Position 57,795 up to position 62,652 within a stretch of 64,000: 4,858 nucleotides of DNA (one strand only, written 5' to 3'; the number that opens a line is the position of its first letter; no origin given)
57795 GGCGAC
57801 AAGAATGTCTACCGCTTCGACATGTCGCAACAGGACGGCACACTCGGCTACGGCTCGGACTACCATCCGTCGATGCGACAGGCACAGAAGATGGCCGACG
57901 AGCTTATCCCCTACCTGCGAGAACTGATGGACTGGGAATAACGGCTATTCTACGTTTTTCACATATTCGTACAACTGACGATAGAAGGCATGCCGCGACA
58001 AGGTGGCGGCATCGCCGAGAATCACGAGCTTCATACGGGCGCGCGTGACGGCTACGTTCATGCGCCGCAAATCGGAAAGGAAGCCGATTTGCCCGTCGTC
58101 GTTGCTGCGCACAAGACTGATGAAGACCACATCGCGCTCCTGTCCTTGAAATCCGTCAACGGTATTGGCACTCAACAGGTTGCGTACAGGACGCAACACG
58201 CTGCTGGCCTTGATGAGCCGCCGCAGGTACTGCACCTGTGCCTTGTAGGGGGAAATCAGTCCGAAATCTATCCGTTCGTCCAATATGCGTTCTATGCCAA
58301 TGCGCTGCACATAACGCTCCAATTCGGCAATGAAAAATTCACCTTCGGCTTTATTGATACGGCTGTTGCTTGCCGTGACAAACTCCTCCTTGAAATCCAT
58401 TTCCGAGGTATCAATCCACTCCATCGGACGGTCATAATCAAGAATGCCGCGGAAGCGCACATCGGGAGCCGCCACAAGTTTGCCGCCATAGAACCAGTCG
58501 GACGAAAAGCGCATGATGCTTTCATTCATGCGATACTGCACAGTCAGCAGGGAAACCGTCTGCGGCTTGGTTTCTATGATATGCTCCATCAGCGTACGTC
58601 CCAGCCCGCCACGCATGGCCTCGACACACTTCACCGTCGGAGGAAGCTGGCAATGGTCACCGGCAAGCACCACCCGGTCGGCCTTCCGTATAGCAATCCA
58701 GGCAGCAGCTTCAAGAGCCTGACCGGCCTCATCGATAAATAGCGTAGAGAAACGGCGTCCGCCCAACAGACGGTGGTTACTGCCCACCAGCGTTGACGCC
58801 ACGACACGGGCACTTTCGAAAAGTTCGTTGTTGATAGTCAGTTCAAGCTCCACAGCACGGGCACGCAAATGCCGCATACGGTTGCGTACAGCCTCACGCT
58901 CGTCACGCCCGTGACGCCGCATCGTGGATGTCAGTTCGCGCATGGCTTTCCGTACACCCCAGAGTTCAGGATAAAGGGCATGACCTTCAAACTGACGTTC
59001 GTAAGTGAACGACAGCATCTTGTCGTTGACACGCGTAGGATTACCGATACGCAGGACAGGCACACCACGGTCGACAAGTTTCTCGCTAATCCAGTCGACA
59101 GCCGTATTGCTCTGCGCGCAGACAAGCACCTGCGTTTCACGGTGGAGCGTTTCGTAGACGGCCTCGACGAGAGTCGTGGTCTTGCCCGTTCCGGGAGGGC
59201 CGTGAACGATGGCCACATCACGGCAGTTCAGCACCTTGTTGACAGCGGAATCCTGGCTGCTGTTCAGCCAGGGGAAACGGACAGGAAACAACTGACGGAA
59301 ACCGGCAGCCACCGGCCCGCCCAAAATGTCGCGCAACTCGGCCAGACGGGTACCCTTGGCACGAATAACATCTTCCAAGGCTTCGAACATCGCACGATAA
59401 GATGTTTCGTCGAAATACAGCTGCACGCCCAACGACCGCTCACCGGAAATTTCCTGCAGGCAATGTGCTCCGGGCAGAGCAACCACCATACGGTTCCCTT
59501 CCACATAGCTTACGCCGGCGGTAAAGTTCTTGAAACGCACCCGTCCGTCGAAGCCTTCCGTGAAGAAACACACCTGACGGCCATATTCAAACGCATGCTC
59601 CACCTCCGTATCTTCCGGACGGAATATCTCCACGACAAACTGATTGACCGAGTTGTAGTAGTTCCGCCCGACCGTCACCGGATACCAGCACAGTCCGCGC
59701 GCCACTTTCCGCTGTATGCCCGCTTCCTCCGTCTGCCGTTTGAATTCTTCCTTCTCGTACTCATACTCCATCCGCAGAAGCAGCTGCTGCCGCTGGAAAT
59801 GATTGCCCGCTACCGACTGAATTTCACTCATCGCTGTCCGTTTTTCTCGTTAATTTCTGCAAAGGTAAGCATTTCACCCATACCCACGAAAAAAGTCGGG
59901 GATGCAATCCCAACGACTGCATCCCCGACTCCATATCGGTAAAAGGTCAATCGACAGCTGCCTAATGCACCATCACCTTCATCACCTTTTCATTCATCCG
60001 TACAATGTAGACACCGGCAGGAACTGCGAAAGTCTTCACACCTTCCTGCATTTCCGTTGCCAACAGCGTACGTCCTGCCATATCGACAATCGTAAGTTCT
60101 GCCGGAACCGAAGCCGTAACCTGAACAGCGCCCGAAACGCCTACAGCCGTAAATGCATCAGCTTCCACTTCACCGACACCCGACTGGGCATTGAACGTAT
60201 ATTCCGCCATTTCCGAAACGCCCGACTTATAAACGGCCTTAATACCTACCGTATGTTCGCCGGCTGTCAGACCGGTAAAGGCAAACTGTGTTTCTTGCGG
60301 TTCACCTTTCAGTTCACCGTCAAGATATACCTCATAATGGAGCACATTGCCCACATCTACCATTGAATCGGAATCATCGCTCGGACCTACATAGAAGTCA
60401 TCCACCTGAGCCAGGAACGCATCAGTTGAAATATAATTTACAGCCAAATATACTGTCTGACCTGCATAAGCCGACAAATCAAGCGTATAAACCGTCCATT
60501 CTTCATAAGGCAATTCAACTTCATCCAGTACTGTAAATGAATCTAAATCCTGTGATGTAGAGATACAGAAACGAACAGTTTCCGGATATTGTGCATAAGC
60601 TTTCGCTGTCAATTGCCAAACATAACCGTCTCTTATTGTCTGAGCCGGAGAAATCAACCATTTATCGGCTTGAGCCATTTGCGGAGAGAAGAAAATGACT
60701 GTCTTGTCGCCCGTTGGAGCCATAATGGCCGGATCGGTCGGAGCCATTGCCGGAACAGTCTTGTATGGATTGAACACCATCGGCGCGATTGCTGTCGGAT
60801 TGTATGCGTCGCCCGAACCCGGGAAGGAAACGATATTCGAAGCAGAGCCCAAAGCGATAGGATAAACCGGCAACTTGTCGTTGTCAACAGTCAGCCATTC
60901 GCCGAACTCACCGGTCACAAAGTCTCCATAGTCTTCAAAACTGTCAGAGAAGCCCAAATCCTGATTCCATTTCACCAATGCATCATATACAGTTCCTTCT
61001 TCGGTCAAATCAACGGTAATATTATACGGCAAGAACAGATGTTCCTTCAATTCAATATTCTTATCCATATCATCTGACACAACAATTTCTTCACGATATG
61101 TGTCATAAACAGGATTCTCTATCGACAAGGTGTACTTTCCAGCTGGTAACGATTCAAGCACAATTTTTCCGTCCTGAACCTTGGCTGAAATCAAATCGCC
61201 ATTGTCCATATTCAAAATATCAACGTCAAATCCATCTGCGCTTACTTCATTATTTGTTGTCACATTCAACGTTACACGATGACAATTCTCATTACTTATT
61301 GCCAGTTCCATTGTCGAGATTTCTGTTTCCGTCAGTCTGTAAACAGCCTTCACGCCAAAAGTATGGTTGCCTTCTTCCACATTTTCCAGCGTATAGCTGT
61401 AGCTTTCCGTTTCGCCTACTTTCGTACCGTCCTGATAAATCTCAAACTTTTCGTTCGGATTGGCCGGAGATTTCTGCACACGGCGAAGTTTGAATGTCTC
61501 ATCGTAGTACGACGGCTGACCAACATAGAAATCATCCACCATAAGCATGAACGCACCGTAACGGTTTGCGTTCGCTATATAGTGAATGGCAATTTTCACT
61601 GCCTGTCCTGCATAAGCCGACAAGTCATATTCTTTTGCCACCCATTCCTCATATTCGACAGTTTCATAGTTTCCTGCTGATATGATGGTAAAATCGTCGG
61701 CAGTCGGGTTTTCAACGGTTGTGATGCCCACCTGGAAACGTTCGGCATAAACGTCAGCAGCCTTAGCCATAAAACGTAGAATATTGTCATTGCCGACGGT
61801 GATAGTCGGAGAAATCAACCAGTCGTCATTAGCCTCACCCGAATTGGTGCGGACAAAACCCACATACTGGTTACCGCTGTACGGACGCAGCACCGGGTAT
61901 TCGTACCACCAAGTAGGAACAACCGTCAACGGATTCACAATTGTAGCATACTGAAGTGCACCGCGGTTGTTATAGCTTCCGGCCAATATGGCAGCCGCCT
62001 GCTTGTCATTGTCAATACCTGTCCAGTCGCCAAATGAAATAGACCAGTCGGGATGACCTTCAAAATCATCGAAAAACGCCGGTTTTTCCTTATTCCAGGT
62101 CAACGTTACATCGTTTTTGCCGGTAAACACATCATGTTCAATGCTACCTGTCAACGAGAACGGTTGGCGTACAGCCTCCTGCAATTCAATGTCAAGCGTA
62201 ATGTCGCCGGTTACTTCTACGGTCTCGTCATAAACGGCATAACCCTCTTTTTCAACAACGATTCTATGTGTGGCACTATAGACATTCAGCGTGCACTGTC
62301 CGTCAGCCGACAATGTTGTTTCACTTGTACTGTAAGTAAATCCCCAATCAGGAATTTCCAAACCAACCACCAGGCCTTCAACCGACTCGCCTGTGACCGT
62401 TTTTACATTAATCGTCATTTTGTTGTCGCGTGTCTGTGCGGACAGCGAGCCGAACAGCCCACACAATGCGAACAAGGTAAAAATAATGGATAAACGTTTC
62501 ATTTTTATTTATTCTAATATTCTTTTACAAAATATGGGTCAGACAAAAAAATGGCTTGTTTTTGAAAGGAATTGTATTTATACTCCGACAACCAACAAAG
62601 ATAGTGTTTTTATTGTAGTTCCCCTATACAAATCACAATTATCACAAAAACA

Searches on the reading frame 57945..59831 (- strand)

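Call 52: search_protein_families(library=pfam, proteins=[window:57945-59831:-], max_evalue=0.00001)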
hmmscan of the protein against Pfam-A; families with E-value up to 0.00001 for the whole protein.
window:57945-59831:- (628 aa): 5 families
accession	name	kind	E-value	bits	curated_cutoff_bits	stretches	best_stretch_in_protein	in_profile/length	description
PF13087.12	AAA_12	-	9.8e-52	175.8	27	1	411-608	2-194/195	AAA domain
PF13086.12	AAA_11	-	1.4e-51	176.2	27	1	189-401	2-255/257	AAA domain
PF13604.12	AAA_30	-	9.7e-15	55.2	27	1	189-251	2-65/191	AAA domain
PF01443.25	Viral_helicase1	-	5.1e-10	40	21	0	550-605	178-227/228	Viral superfamily 1 RNA helicase core domain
PF13245.12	AAA_19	-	1.6e-08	35.2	25.1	1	193-399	1-132/134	AAA domain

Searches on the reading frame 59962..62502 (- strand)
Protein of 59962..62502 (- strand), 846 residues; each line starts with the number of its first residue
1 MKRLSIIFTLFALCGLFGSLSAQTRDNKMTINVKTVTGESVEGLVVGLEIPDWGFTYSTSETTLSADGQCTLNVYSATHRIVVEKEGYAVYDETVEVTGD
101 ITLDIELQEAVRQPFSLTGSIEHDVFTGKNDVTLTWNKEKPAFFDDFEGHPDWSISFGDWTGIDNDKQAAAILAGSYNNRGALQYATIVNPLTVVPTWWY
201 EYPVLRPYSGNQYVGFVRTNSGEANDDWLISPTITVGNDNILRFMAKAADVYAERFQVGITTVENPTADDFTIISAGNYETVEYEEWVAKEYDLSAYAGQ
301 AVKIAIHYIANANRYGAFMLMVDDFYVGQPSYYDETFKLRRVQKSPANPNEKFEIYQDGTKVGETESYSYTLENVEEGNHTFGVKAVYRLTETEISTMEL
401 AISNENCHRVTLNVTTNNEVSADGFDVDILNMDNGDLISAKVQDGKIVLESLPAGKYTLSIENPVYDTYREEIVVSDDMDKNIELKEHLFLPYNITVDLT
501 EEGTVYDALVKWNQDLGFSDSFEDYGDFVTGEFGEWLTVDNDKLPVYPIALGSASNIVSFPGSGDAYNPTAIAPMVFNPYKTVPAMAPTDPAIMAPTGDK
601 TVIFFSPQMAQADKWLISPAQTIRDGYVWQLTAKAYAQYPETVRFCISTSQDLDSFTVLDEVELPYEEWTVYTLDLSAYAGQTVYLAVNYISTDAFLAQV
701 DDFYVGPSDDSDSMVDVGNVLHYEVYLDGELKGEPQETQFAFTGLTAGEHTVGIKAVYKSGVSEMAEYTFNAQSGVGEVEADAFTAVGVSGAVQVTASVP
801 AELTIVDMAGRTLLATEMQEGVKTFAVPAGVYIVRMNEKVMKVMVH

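Call 52: search_protein_families(library=pfam, proteins=[window:59962-62502:-], max_evalue=0.00001)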
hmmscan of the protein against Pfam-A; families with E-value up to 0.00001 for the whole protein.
window:59962-62502:- (846 aa): 5 families
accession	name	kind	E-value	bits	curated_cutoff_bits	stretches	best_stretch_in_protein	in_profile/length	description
PF08308.17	PEGA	-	5.6e-11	42.6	20.8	0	71-107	28-65/71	PEGA domain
PF13620.12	CarboxypepD_reg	-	2.1e-08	34.8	32.3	0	33-107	6-81/82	Carboxypeptidase regulatory-like domain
PF20773.4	InhA-like_MAM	-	5.5e-07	29.7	26.9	0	281-313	117-149/191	Immune inhibitor A-like, MAM domain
PF11008.14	DUF2846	-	1e-06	29.1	34.3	0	717-775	18-71/92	Protein of unknown function (DUF2846)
PF24421.1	Ig_J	-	6.6e-06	26.6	29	0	403-462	21-83/104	Tip attachment protein J, Ig-like domain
